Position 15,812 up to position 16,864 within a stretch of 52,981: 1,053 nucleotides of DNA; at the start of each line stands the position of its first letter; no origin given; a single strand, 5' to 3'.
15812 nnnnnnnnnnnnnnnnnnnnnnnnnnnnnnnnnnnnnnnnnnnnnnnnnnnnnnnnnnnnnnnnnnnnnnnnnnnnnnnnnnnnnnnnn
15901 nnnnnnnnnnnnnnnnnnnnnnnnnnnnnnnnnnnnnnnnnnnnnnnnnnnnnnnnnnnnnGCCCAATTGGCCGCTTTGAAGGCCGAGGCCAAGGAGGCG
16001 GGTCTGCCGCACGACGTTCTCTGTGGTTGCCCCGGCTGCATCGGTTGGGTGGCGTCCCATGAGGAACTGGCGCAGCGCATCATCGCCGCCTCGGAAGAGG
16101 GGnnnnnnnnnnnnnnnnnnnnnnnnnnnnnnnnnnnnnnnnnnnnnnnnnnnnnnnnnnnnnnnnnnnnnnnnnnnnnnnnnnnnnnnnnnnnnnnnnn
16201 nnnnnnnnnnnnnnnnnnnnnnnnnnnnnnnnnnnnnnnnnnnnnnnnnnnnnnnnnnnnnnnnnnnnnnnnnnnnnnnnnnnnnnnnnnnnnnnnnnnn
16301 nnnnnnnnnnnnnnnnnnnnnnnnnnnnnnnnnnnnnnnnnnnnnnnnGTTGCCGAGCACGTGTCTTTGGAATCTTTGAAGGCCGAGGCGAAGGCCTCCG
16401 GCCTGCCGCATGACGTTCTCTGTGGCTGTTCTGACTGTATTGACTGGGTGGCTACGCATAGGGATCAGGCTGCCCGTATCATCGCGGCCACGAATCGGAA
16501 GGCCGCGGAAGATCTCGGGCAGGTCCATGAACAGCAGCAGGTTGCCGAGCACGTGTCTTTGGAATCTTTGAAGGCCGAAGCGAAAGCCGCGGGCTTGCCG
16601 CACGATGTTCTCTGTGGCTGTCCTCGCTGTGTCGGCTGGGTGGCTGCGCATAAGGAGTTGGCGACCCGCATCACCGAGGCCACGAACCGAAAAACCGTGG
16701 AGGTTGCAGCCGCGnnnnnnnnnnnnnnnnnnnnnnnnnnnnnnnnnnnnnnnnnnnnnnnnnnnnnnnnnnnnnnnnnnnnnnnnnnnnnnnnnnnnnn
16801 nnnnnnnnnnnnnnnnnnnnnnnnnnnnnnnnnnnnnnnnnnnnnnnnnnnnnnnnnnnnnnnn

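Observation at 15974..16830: Four tandem Cys/His-rich modules inserted into the CobN/HmuS-like chelatase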

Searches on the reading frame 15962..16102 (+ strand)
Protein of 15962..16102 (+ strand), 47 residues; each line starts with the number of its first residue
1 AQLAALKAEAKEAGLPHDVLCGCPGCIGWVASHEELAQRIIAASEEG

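Call 16: search_protein_representatives(alignment_id=A2)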
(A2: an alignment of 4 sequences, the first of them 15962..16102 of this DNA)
Query: 4 sequences, 47 profile positions. Proteins with E-value up to 0.001 (for the whole library): 5; up to 1e-10: 0; up to 1e-30: 0. The best 5 are listed.
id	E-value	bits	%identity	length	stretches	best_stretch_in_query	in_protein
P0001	6.1e-07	45.2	-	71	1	10-43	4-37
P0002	7.8e-06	41.6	-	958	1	9-44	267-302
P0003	5.4e-05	38.9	-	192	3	4-34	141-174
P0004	1.3e-04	37.7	-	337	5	10-26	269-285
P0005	9.8e-04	34.9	-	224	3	8-37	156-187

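Call 33: find_homologous_proteins(query=A3, max_evalue=0.01)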
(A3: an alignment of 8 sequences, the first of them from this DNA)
Query A3 (8 sequences) (46 aa, profile of the alignment): 1 proteins with E <= 0.01 among 164 candidates.
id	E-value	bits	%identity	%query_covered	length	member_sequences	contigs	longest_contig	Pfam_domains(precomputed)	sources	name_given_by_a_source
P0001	6.1e-19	85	59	70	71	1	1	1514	-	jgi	jgi:ABC-type nitrate/sulfonate/bicarbonate transport system substrate-binding protein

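Call 34: find_related_loci(query=A3, collection=genome_contigs, flank=10000)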
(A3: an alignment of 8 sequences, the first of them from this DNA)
Query A3 (46 aa) in genome_contigs; peptide patterns used: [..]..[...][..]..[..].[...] (x = any residue, [..] = any of these).
28 stretches matched a pattern; 1 encode a relative of the query (tblastn E <= 1e-3); 1 distinct loci.
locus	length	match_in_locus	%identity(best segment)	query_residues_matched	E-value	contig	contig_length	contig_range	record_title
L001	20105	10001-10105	54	8-42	1e-9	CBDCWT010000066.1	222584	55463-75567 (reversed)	MAG: Pirellulaceae bacterium isolate 484d33e6-743c-4544-9e23-d9dd82aab886 genome assembly, contig: contig_66, whole geno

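Call 35: find_related_loci(query=A3, collection=metagenome_contigs, flank=10000)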
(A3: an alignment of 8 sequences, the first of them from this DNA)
Query A3 (46 aa) in metagenome_contigs; peptide patterns used: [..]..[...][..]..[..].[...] (x = any residue, [..] = any of these).
28 stretches matched a pattern, but none encodes a relative of the query by tblastn (E <= 1e-3).

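Call 40: search_protein_families(library=pfam, proteins=[L001:1347-2396:+, L001:2464-4179:+, L001:4259-4642:+, L001:4737-5423:+, L001:5401-5826:+, L001:6095-7660:+, L001:7742-12391:+, L001:12525-13274:-, L001:14839-15732:-], max_evalue=0.01)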
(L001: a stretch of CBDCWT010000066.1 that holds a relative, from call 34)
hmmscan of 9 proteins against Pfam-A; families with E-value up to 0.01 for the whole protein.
L001:1347-2396:+ (349 aa): 2 families
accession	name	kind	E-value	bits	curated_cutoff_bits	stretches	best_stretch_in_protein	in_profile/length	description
PF07596.16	SBP_bac_10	-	1e-57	196.7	23.3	1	59-331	1-267/268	Protein of unknown function (DUF1559)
PF07963.17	N_methyl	-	4.2e-08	32.9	21.2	1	31-55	3-27/27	Prokaryotic N-terminal methylation motif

L001:2464-4179:+ (571 aa): 6 families
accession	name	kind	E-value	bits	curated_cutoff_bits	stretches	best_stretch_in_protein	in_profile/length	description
PF13360.13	PQQ_2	-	1.4e-26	94.1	27.6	3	83-188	54-148/233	Outer membrane protein assembly factor BamB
PF13570.13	Beta-prop_ACSF4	-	3e-13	50.3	133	1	81-303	122-320/329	Beta-alanine-activating enzyme, beta-propeller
PF13202.12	EF-hand_5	-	2.2e-05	24.2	25.9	0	512-528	8-24/25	EF hand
PF01011.28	PQQ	-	5.7e-05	22.4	26.7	0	131-191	30-90/595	Glucose/ethanol/alcohol dehydrogenase, beta-propeller domain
PF00036.39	EF-hand_1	-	0.00018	21.2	25.4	0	512-531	9-28/29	EF hand domain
PF13405.12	EF-hand_6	-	0.001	19.1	25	0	512-531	9-28/30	EF-hand domain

L001:4259-4642:+ (127 aa): 0 families

L001:4737-5423:+ (228 aa): 1 family
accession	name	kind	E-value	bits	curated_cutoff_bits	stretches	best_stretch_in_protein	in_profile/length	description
PF01618.21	MotA_ExbB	-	7e-08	32.7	22.9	1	96-170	36-113/127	MotA/TolQ/ExbB proton channel family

L001:5401-5826:+ (141 aa): 1 family
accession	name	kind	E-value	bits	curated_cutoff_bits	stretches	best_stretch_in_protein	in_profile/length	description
PF09919.14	DUF2149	-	1.8e-30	105.6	27.1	1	34-123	1-91/92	Uncharacterized conserved protein (DUF2149)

L001:6095-7660:+ (521 aa): 0 families

L001:7742-12391:+ (1549 aa): 1 family
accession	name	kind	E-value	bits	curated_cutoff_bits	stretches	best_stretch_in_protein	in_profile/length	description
PF02514.21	CobN-Mg_chel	-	0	1019.5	24.5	1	73-1420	2-1089/1090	CobN/Magnesium Chelatase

L001:12525-13274:- (249 aa): 0 families

L001:14839-15732:- (297 aa): 2 families
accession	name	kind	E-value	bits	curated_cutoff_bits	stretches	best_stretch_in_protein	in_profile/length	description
PF00701.28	DHDPS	-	7e-26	91.1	22.1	1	10-288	6-285/289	Dihydrodipicolinate synthetase family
PF13714.12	PEP_mutase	-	8.5e-05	22.7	31.5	1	85-134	155-202/240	Phosphoenolpyruvate phosphomutase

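Call 43: predict_structure(alignment_id=A3)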
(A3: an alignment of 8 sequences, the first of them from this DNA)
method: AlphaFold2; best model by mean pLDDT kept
length: 46 residues; sequences in the alignment: 8
mean_pLDDT: 95.8   pTM: 0.74
mean pLDDT of the five models: 95.8, 95.6, 95.1, 95.1, 94.5
residues with pLDDT >= 90: 43; 70-90: 2; 50-70: 1; < 50: 0
segments of 3 or more residues with pLDDT < 50: none
pLDDT, mean of each block of 10 residues (from residue 1): 96 97 97 98 87
secondary structure, 60 per line:
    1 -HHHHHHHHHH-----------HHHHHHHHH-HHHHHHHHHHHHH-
elements in order: H2-11 H23-31 H33-45

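Call 45: fold_search(model_id=the predicted structure, library=pdb)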
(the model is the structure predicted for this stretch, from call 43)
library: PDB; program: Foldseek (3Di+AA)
matches with E <= 10: 10; with E <= 0.001: 0
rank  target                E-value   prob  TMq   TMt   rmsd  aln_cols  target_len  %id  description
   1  2ka6_MODEL_1_A        5.3e+00  0.05  0.32  0.19   8.4        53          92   15  NMR structure of the CBP-TAZ2/STAT1-TAD complex (released 2009-04-07)
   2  9euf_I                5.3e+00  0.05  0.31  0.08   7.6        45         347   20  Cryo-EM structure of Staphylococcus aureus bacteriophage phi812 baseplate in the pre-contraction state - complete (released 2025-04-09)
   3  8i7o_D7               5.3e+00  0.03  0.30  0.15  11.3        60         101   23  In situ structure of axonemal doublet microtubules in mouse sperm with 16-nm repeat (released 2023-10-11)
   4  5kah_L                7.5e+00  0.04  0.29  0.06   5.5        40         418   18  Crystal structure of a dioxygenase in the Crotonase superfamily in P21, V425T mutant (released 2017-06-21)
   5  5kah_J                7.5e+00  0.04  0.29  0.06   5.5        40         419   18  Crystal structure of a dioxygenase in the Crotonase superfamily in P21, V425T mutant (released 2017-06-21)
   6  1x09                  8.6e+00  0.04  0.32  0.09   7.5        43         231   16  Crystal structure of the D26A mutant UPPs in complex with magnesium and isopentenyl pyrophosphate (released 2005-03-22)
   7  5wnh_B                9.2e+00  0.04  0.32  0.08   6.3        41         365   10  X-RAY CO-STRUCTURE OF RHO-ASSOCIATED PROTEIN KINASE (ROCK1) WITH A HIGHLY SELECTIVE INHIBITOR (released 2018-08-01)
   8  5wnh_C                9.2e+00  0.04  0.31  0.07   6.2        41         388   10  X-RAY CO-STRUCTURE OF RHO-ASSOCIATED PROTEIN KINASE (ROCK1) WITH A HIGHLY SELECTIVE INHIBITOR (released 2018-08-01)
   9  5kaj_A                9.8e+00  0.03  0.29  0.06   5.6        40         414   18  Crystal structure of a dioxygenase in the Crotonase superfamily in P21, A319C mutant (released 2017-06-21)
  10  5kah_G                9.8e+00  0.03  0.29  0.06   5.6        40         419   18  Crystal structure of a dioxygenase in the Crotonase superfamily in P21, V425T mutant (released 2017-06-21)

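Call 49: find_encoding_contigs(protein=P0001, flank=3000, max_places=3)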
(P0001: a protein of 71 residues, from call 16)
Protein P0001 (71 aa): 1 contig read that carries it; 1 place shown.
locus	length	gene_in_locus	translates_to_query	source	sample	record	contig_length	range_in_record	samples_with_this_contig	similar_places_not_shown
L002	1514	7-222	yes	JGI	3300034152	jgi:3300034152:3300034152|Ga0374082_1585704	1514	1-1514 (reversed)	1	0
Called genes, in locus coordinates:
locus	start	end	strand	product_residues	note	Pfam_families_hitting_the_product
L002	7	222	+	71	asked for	-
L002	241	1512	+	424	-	?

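Call 54: search_protein_families(library=pfam, proteins=[L001:6095-7660:+, L001:4259-4642:+], max_evalue=5)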
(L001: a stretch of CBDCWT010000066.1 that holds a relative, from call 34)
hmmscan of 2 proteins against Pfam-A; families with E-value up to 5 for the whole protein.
L001:6095-7660:+ (521 aa): 1 family
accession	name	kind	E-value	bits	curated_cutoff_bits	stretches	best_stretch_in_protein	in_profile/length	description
PF05227.19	CHASE3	-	0.18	12.2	28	1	18-89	42-111/138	CHASE3 domain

L001:4259-4642:+ (127 aa): 0 families

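Call 61: search_solved_structures(query=A3, max_evalue=10, show_alignments=3)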
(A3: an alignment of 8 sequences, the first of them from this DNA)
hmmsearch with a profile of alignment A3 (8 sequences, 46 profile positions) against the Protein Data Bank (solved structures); distinct sequences matched with E-value up to 10: 6.
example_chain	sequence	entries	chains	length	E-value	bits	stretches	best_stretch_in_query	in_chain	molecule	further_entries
3cmu_A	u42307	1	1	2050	9.4e-05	25.3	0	25-40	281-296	Protein recA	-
3cmt_A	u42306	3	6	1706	0.00029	23.7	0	25-40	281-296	Protein recA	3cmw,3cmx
3cmv_A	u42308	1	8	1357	0.0011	21.9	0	25-40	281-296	Protein recA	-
9l4t_A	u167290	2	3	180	0.028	17.4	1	17-42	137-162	BurB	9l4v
9vqq_A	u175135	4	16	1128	0.064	16.2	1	13-25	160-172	Transient receptor potential-gamma protein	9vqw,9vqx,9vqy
1aa3_A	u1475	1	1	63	0.51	13.3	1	25-40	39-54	RECA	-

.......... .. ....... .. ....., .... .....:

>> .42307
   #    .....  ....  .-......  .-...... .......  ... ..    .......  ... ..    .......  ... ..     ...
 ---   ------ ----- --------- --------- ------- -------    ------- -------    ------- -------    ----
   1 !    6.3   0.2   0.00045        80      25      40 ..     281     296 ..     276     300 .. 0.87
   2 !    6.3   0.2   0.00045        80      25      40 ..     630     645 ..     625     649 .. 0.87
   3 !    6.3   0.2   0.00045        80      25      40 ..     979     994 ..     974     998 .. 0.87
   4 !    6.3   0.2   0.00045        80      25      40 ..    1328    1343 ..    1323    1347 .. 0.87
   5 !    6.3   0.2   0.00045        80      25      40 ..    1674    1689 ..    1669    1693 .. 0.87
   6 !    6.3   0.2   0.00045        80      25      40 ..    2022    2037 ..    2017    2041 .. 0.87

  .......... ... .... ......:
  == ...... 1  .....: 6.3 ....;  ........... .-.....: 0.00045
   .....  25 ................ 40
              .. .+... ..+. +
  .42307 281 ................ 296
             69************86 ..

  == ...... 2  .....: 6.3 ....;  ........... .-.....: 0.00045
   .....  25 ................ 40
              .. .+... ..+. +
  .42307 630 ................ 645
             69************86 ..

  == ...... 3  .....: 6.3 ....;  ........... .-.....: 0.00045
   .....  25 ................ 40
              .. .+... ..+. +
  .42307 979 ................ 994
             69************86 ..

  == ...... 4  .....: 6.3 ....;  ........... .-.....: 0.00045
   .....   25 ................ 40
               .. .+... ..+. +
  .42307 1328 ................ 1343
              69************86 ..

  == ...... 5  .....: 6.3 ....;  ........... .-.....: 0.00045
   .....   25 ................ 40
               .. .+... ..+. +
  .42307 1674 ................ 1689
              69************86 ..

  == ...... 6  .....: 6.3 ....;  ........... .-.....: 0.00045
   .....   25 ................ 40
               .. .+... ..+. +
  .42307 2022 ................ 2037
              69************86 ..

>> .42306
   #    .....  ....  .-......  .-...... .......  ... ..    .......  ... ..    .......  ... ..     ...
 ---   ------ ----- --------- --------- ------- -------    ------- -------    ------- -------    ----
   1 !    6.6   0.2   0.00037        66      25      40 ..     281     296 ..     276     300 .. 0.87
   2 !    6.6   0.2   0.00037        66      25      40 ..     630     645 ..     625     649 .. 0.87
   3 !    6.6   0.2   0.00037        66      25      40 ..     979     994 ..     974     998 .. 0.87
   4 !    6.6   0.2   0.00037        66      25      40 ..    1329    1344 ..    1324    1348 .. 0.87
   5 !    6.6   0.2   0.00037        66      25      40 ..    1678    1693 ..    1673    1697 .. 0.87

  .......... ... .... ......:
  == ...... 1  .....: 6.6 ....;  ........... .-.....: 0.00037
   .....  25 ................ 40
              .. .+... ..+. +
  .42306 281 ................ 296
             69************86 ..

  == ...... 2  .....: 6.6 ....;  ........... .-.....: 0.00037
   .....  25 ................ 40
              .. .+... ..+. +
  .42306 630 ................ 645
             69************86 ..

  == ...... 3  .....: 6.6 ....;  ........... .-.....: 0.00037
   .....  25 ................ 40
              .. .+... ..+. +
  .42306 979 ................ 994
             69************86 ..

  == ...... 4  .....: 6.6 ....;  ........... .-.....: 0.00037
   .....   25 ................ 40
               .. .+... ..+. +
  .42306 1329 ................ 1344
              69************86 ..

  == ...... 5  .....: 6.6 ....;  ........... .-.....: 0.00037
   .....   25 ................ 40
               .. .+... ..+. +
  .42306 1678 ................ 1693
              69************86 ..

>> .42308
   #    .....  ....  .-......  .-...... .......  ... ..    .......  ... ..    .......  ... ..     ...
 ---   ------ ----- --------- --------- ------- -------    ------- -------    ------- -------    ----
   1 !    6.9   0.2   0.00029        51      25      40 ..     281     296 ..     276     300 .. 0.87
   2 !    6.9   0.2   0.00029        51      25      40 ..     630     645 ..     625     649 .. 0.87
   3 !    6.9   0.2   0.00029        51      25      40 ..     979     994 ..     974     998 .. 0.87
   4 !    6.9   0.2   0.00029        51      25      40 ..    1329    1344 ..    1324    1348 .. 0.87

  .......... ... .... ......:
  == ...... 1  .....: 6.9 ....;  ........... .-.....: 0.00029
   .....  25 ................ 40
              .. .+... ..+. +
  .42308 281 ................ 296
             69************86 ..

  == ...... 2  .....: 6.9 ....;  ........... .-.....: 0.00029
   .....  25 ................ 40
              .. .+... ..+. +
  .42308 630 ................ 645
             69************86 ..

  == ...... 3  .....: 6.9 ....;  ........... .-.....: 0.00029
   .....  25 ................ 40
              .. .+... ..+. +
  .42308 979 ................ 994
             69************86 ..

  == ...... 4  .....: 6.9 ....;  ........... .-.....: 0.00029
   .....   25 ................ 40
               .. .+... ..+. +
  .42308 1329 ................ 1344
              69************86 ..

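Call 63: fold_search(model_id=the predicted structure, library=viral)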
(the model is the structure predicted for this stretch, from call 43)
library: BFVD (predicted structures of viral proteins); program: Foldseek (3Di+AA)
matches with E <= 10: 40; with E <= 0.001: 0
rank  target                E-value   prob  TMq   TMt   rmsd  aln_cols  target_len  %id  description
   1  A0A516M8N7            2.2e+00  0.14  0.44  0.39   6.9        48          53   21  (no name in the UniProt tables at hand)
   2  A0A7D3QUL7            2.5e+00  0.16  0.48  0.31   5.9        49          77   26  Uncharacterized protein [Fadolivirus FV1/VV64]
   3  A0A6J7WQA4            2.5e+00  0.11  0.39  0.32   6.3        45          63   20  Uncharacterized protein [uncultured Caudovirales phage]
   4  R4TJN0                3.6e+00  0.14  0.51  0.40   6.5        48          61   17  (no name in the UniProt tables at hand)
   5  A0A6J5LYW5            4.1e+00  0.08  0.41  0.26   7.2        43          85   14  Uncharacterized protein [uncultured Caudovirales phage]
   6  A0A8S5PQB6            4.1e+00  0.04  0.29  0.14   8.3        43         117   12  Uncharacterized protein [Myoviridae sp. ctwwN25]
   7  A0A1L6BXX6            5.0e+00  0.12  0.51  0.33   6.5        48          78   19  (no name in the UniProt tables at hand)
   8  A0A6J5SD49            5.4e+00  0.12  0.53  0.05   7.9        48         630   23  Uncharacterized protein [uncultured Caudovirales phage]
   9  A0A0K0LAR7            5.4e+00  0.03  0.27  0.17   7.2        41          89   17  NSP1 (Fragment) [Rotavirus A]
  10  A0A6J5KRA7            5.7e+00  0.08  0.41  0.23   5.8        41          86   32  Uncharacterized protein [uncultured Caudovirales phage]
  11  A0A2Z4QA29            5.7e+00  0.04  0.31  0.22   7.8        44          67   18  Uncharacterized protein [Microbacterium phage Zeta1847]
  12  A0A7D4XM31            5.7e+00  0.04  0.32  0.20   6.9        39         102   23  (no name in the UniProt tables at hand)
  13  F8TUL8                6.1e+00  0.03  0.33  0.21   8.7        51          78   18  (no name in the UniProt tables at hand)
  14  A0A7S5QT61            6.6e+00  0.06  0.38  0.10   6.6        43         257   16  Gam-like host-nuclease inhibitor protein [Bacteroides phage crAss002]
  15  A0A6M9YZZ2            6.6e+00  0.04  0.32  0.08   7.3        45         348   22  (no name in the UniProt tables at hand)
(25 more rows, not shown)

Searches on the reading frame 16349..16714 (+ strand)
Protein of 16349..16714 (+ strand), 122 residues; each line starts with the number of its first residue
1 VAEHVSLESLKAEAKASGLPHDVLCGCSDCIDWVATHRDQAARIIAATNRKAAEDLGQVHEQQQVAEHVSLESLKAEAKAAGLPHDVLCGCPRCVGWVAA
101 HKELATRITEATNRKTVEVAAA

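Call 71: predict_structure(alignment_id=A4)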
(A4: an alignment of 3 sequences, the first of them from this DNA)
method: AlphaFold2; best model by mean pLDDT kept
length: 122 residues; sequences in the alignment: 3
mean_pLDDT: 81.0   pTM: 0.45
mean pLDDT of the five models: 81.0, 80.4, 78.6, 77.1, 59.4
residues with pLDDT >= 90: 29; 70-90: 71; 50-70: 11; < 50: 11
segments of 3 or more residues with pLDDT < 50: 1-3, 60-67
pLDDT, mean of each block of 10 residues (from residue 1): 68 90 89 91 86 64 54 89 89 91 89 79 55
secondary structure, 60 per line:
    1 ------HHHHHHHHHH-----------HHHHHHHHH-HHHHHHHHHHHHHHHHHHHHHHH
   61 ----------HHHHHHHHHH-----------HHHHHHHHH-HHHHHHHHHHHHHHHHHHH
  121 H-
elements in order: H7-16 H28-36 H38-60 H71-80 H92-100 H102-121
